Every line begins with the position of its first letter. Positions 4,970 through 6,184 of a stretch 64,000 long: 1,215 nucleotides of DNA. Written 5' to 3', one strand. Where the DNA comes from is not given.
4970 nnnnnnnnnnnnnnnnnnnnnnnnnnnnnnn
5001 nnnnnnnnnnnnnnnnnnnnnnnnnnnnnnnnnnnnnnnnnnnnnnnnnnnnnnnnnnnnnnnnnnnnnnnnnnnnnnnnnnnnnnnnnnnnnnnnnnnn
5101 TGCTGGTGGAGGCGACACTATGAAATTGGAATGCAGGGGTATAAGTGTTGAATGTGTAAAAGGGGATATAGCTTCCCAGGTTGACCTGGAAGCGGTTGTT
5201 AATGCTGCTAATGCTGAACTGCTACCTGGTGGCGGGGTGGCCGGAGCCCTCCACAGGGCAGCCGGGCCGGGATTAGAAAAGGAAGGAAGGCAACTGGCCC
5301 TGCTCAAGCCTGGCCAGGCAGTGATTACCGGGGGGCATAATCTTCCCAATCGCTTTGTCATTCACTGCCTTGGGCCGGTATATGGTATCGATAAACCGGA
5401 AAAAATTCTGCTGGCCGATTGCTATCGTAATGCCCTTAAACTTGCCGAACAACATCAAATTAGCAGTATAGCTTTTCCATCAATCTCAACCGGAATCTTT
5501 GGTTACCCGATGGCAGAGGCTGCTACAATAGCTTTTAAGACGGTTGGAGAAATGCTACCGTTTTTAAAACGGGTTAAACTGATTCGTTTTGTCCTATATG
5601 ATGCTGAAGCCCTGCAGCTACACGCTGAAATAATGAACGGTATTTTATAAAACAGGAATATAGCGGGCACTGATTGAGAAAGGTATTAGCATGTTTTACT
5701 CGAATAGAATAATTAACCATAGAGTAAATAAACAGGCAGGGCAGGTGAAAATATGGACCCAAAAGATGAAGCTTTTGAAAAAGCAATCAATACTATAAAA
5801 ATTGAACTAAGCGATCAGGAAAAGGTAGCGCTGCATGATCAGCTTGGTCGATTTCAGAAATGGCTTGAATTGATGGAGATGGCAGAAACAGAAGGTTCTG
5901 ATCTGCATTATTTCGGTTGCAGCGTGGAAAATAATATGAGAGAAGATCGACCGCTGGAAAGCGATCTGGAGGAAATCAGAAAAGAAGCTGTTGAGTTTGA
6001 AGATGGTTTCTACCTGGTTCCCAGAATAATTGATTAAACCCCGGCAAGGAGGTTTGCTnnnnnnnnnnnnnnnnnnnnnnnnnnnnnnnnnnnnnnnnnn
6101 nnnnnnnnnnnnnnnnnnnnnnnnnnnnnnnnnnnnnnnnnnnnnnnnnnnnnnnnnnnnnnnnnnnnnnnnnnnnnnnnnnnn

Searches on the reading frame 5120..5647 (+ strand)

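Call 79: search_protein_families(library=ncbifam, proteins=[window:5120-5647:+], max_evalue=0.00001)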
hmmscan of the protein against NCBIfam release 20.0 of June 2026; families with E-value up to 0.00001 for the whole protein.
window:5120-5647:+ (176 aa): 11 families
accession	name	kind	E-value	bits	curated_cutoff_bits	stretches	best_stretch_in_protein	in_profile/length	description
NF001664.0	PRK00431.1-6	equivalog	1.2e-52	177.8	200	1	9-172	3-169/173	O-acetyl-ADP-ribose deacetylase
NF001663.0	PRK00431.1-4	equivalog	1e-45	155.8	285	1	10-173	9-176/180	ADP-ribose-binding protein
NF001660.0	PRK00431.1-1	equivalog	1.5e-43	148.3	271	1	10-171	5-170/177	O-acetyl-ADP-ribose deacetylase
NF001667.0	PRK00431.2-3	equivalog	1.4e-38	132.3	252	1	1-173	1-174/182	ADP-ribose-binding protein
NF001661.0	PRK00431.1-2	equivalog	5.9e-37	127.3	291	1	10-164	3-163/179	O-acetyl-ADP-ribose deacetylase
NF003163.0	PRK04143.1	equivalog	2.2e-29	102.7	272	1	11-172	86-260/265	protein-ADP-ribose hydrolase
NF001668.0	PRK00431.2-4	equivalog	1e-27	96.9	278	1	6-167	47-207/220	ADP-ribose-binding protein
NF009880.0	PRK13341.1-1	equivalog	7e-25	87.4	891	1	3-146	422-569/599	AAA family ATPase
NF001665.0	PRK00431.2-1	equivalog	5.9e-23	81.3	315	1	5-176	5-175/177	ADP-ribose-binding protein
NF001662.0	PRK00431.1-3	equivalog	1.8e-20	73.5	215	1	8-173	3-182/185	[protein ADP-ribosylglutamate] hydrolase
NF001666.0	PRK00431.2-2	equivalog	8e-16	58.4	246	1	10-152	3-145/164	ADP-ribose-binding protein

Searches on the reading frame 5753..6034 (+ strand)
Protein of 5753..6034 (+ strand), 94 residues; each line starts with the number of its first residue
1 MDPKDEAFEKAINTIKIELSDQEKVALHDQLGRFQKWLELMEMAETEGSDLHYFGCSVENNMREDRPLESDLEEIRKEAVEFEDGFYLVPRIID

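Call 79: search_protein_families(library=ncbifam, proteins=[window:5753-6034:+], max_evalue=0.00001)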
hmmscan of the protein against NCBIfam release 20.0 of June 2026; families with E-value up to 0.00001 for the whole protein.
window:5753-6034:+ (94 aa): 1 family
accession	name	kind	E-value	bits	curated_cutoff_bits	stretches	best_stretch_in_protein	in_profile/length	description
TIGR00135.1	gatC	equivalog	5.5e-12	45.8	47.1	1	7-94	5-93/93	Asp-tRNA(Asn)/Glu-tRNA(Gln) amidotransferase subunit GatC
